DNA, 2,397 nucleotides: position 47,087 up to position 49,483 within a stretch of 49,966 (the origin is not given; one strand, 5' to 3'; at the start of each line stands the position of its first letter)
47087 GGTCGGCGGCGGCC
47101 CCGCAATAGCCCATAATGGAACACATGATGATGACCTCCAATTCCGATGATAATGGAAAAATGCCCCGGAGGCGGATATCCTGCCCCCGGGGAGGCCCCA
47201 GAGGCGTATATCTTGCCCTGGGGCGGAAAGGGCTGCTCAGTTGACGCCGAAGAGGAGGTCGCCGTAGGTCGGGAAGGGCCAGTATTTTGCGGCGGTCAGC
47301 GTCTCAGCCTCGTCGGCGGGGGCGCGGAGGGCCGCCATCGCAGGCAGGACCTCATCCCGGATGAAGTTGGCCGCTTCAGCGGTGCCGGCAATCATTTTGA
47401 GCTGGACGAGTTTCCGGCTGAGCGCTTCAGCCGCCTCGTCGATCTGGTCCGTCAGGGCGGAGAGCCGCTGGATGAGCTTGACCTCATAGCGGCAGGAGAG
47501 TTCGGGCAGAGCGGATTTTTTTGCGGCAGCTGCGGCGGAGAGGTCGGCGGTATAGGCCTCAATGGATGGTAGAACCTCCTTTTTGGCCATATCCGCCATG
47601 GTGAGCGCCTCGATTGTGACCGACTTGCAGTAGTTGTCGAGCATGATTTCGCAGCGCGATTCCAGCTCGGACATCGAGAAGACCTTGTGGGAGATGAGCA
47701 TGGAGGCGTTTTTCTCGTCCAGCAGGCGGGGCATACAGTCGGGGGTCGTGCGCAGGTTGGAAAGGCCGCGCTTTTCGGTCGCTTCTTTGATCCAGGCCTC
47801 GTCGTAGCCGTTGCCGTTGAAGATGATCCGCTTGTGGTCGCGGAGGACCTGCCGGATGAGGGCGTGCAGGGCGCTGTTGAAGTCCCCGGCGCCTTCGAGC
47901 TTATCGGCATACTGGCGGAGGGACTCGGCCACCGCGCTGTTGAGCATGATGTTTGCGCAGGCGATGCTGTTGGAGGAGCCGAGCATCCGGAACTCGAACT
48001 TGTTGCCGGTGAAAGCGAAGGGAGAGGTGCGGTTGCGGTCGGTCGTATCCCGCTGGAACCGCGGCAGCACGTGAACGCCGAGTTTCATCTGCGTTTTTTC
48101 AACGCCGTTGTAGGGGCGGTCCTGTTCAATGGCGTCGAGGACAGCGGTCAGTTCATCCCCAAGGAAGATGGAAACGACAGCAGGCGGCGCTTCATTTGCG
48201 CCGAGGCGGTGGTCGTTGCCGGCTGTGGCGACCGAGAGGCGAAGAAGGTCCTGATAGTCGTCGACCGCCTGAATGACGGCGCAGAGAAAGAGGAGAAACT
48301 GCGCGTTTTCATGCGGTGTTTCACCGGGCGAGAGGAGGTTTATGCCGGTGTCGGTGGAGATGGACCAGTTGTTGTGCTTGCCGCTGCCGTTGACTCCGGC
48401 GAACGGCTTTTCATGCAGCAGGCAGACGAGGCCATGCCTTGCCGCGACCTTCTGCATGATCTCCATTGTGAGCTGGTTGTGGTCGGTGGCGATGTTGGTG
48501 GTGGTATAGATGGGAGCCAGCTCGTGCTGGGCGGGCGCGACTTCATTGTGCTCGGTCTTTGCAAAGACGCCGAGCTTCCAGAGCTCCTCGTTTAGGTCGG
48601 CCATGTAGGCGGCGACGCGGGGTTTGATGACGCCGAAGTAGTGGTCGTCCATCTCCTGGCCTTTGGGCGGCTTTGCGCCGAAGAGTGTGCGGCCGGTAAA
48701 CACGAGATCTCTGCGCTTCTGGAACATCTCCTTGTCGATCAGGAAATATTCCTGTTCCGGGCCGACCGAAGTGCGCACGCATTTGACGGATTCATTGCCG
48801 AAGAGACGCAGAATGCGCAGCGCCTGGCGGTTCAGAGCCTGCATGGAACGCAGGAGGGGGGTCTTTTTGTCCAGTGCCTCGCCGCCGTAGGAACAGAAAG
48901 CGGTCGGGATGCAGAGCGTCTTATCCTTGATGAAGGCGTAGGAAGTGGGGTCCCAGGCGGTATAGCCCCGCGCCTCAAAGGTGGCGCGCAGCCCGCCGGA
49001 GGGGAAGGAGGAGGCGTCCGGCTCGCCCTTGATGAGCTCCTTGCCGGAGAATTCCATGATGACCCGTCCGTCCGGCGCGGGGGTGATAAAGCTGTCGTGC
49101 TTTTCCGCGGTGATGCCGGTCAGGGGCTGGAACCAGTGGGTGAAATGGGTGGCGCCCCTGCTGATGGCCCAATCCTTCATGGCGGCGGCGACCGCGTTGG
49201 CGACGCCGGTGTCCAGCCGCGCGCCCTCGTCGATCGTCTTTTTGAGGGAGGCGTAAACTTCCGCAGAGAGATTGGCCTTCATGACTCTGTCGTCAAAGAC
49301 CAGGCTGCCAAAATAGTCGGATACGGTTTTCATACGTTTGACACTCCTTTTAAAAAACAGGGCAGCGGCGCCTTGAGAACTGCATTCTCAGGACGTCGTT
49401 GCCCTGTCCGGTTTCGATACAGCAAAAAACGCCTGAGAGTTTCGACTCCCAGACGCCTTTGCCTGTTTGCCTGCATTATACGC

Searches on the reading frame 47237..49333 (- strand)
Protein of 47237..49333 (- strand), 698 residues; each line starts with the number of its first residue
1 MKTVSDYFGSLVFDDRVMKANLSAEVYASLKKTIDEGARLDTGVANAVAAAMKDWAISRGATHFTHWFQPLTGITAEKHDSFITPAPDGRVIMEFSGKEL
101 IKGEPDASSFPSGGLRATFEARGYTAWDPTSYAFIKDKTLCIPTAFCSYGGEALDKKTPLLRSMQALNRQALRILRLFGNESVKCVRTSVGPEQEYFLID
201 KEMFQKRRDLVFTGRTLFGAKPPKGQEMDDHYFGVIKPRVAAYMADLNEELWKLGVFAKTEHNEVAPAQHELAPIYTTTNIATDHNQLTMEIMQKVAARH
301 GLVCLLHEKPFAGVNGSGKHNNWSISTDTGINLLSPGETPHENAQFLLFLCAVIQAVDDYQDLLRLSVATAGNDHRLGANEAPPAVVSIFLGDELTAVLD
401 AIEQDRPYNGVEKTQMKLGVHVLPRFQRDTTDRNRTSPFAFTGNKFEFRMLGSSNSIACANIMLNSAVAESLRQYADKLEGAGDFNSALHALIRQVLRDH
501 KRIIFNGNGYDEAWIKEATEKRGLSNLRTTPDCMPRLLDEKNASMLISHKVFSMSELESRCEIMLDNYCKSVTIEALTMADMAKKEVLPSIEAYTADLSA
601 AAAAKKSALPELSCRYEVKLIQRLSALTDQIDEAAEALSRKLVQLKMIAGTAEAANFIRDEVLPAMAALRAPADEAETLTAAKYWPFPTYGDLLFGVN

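Call 43: search_protein_families(library=pfam, proteins=[window:47237-49333:-], max_evalue=0.00001)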
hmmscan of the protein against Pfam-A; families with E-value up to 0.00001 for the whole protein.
window:47237-49333:- (698 aa): 3 families
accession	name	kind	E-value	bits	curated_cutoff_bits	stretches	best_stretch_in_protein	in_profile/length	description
PF12437.13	GSIII_N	-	9.7e-81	269.5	25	1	5-163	2-160/160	Glutamine synthetase type III N terminal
PF18318.6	Gln-synt_C-ter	-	5e-38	129.9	22.7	1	488-606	1-118/118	Glutamine synthetase C-terminal domain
PF00120.29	Gln-synt_C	-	1.4e-18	67.5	24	1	187-345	21-175/344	Glutamine synthetase, catalytic domain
